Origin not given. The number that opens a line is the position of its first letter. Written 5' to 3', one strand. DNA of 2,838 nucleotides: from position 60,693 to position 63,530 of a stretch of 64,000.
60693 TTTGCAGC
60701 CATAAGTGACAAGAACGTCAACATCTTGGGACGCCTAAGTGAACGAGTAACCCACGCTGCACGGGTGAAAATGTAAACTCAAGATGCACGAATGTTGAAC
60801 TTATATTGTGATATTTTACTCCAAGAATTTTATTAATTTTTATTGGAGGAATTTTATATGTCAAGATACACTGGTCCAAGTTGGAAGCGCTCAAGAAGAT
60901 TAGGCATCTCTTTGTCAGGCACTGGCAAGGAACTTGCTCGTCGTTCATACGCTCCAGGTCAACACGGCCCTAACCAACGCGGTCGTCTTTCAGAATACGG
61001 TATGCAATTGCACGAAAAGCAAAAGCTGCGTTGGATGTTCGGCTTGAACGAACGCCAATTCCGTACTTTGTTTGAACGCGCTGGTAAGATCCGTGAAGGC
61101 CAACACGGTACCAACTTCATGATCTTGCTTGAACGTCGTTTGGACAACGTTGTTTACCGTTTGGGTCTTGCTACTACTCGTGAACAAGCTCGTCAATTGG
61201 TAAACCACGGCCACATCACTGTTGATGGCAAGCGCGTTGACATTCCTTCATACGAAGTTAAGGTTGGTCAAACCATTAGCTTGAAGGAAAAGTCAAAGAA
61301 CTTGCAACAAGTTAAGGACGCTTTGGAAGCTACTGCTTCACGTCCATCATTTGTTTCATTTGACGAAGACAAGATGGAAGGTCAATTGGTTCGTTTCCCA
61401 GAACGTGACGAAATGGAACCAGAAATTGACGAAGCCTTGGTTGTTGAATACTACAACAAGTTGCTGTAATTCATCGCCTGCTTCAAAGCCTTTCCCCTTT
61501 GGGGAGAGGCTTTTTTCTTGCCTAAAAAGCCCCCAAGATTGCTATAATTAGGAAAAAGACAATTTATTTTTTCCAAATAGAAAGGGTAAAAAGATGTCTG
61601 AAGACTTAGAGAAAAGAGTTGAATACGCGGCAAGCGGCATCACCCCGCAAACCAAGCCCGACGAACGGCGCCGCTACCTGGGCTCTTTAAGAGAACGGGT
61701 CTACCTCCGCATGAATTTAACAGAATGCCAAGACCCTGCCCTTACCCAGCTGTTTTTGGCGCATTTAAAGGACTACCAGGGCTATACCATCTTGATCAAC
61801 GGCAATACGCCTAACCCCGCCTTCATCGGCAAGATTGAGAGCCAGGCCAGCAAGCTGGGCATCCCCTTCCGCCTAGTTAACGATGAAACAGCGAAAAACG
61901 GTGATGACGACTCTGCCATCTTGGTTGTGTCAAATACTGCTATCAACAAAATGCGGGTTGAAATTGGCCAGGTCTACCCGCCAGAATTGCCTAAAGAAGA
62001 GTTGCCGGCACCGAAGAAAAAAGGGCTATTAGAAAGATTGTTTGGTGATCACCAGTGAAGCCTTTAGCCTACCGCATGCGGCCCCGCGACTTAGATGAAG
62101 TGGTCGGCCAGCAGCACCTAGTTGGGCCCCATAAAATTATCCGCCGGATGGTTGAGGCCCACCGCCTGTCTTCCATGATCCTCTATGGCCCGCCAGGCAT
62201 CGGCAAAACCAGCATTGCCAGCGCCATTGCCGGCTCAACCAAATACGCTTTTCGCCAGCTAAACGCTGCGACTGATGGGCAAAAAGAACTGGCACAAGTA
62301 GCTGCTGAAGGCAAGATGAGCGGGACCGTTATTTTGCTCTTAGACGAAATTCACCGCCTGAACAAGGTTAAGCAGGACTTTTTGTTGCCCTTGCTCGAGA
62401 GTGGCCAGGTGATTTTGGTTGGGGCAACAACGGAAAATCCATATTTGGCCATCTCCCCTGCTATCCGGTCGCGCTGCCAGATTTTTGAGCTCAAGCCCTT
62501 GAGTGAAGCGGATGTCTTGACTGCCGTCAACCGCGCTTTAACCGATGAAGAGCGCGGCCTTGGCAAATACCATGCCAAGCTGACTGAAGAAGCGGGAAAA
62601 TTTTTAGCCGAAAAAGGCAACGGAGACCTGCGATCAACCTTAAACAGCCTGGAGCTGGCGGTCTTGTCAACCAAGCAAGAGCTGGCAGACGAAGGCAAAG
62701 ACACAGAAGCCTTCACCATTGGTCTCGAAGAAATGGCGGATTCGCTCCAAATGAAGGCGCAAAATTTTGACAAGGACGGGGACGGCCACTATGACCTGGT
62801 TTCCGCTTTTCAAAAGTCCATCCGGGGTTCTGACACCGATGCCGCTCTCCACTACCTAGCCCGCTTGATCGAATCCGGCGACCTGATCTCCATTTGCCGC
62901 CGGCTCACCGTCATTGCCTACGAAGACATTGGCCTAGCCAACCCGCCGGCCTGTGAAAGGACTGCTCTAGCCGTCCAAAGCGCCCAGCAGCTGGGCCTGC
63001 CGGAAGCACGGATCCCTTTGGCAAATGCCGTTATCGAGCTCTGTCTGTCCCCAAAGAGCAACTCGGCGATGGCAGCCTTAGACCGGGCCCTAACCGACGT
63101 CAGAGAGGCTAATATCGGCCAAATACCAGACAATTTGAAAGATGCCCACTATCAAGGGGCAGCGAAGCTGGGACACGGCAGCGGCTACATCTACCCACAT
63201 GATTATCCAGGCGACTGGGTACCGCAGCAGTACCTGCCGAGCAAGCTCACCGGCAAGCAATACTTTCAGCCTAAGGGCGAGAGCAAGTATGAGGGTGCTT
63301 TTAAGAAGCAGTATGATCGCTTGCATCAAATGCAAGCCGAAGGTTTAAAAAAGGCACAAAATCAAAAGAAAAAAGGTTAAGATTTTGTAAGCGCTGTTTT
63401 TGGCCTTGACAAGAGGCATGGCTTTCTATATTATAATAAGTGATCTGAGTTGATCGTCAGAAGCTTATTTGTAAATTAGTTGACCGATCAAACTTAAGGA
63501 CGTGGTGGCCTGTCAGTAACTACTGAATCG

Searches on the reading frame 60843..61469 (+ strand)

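Call 29: search_protein_families(library=pfam, proteins=[window:60843-61469:+], max_evalue=0.00001)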
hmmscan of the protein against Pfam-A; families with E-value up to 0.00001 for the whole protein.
window:60843-61469:+ (208 aa): 2 families
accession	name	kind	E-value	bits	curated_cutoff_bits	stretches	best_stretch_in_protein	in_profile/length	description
PF00163.24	Ribosomal_S4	-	1.7e-23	83.6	23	1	8-97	1-95/95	Ribosomal protein S4/S9 N-terminal domain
PF01479.30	S4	-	1.3e-21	76.5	22.8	1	98-145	1-48/48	S4 domain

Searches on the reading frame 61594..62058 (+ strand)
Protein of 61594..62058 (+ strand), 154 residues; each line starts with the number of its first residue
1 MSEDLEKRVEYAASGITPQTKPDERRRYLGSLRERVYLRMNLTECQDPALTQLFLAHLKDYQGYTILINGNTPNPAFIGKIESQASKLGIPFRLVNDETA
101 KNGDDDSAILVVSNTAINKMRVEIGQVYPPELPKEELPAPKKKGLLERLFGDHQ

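Call 29: search_protein_families(library=pfam, proteins=[window:61594-62058:+], max_evalue=0.00001)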
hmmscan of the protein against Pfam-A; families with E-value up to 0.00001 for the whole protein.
window:61594-62058:+ (154 aa): 1 family
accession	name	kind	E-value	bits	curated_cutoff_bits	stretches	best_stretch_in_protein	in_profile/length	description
PF07997.16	DUF1694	-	2.7e-31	108.5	25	1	3-122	2-116/117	Protein of unknown function (DUF1694)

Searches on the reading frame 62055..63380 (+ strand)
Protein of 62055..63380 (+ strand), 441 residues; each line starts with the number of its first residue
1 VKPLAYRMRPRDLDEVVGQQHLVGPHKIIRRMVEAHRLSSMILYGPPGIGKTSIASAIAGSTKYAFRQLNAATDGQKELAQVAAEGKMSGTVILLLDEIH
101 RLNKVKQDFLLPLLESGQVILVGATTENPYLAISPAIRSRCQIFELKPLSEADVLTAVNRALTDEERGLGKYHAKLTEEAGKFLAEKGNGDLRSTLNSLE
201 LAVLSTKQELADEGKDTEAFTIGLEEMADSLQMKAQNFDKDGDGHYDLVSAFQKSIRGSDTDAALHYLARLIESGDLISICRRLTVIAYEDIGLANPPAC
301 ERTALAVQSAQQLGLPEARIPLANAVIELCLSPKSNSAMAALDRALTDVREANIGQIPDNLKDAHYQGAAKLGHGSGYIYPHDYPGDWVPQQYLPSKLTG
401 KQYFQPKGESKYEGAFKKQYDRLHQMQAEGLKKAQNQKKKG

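Call 29: search_protein_families(library=pfam, proteins=[window:62055-63380:+], max_evalue=0.00001)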
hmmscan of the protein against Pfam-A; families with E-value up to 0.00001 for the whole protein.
window:62055-63380:+ (441 aa): 5 families
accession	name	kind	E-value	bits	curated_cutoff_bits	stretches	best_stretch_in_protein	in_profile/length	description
PF12002.13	MgsA_C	-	8.6e-63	211.6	27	1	258-423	1-166/167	MgsA AAA+ ATPase C terminal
PF16193.11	AAA_assoc_2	-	1.9e-22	79.7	34.3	1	171-257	2-81/81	AAA C-terminal domain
PF00004.35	AAA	-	2.7e-16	60.6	21.2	1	41-147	1-129/131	ATPase family associated with various cellular activities (AAA)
PF05496.18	RuvB_N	-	5e-14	52.8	27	1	8-123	1-118/159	Holliday junction DNA helicase RuvB P-loop domain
PF07728.20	AAA_5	-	4.8e-06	27.1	22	0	41-122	2-98/139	AAA domain (dynein-related subfamily)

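Call 33: find_encoding_contigs(protein=window:62055-63380:+, flank=10000, max_places=4)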
Protein window:62055-63380:+ (441 aa): 5 contigs read that carry it; 4 places shown.
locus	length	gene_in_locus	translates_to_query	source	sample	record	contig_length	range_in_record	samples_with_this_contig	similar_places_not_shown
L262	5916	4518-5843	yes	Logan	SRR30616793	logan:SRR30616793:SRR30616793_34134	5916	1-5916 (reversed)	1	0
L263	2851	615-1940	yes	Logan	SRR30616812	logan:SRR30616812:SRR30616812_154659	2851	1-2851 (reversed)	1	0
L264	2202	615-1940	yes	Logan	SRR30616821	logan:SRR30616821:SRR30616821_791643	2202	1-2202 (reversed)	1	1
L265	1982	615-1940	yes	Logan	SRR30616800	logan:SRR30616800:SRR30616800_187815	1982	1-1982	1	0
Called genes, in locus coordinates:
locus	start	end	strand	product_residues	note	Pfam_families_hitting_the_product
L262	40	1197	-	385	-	PF00155:Aminotran_1_2 (weak), PF00266:Aminotran_5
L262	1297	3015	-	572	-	PF06160:EzrA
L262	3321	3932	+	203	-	PF00163:Ribosomal_S4, PF01479:S4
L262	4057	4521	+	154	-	PF07997:DUF1694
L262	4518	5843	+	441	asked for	PF05496:RuvB_N, PF13191:AAA_16 (faint), PF00004:AAA, PF07728:AAA_5 (faint), PF13173:AAA_14 (weak), PF16193:AAA_assoc_2, PF12002:MgsA_C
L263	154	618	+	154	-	PF07997:DUF1694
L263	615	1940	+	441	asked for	PF05496:RuvB_N, PF13191:AAA_16 (faint), PF00004:AAA, PF07728:AAA_5 (faint), PF13173:AAA_14 (weak), PF16193:AAA_assoc_2, PF12002:MgsA_C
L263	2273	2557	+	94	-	-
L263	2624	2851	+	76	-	?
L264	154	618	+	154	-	PF07997:DUF1694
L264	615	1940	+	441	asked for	PF05496:RuvB_N, PF13191:AAA_16 (faint), PF00004:AAA, PF07728:AAA_5 (faint), PF13173:AAA_14 (weak), PF16193:AAA_assoc_2, PF12002:MgsA_C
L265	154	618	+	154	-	PF07997:DUF1694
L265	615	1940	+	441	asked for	PF05496:RuvB_N, PF13191:AAA_16 (faint), PF00004:AAA, PF07728:AAA_5 (faint), PF13173:AAA_14 (weak), PF16193:AAA_assoc_2, PF12002:MgsA_C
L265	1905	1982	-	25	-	?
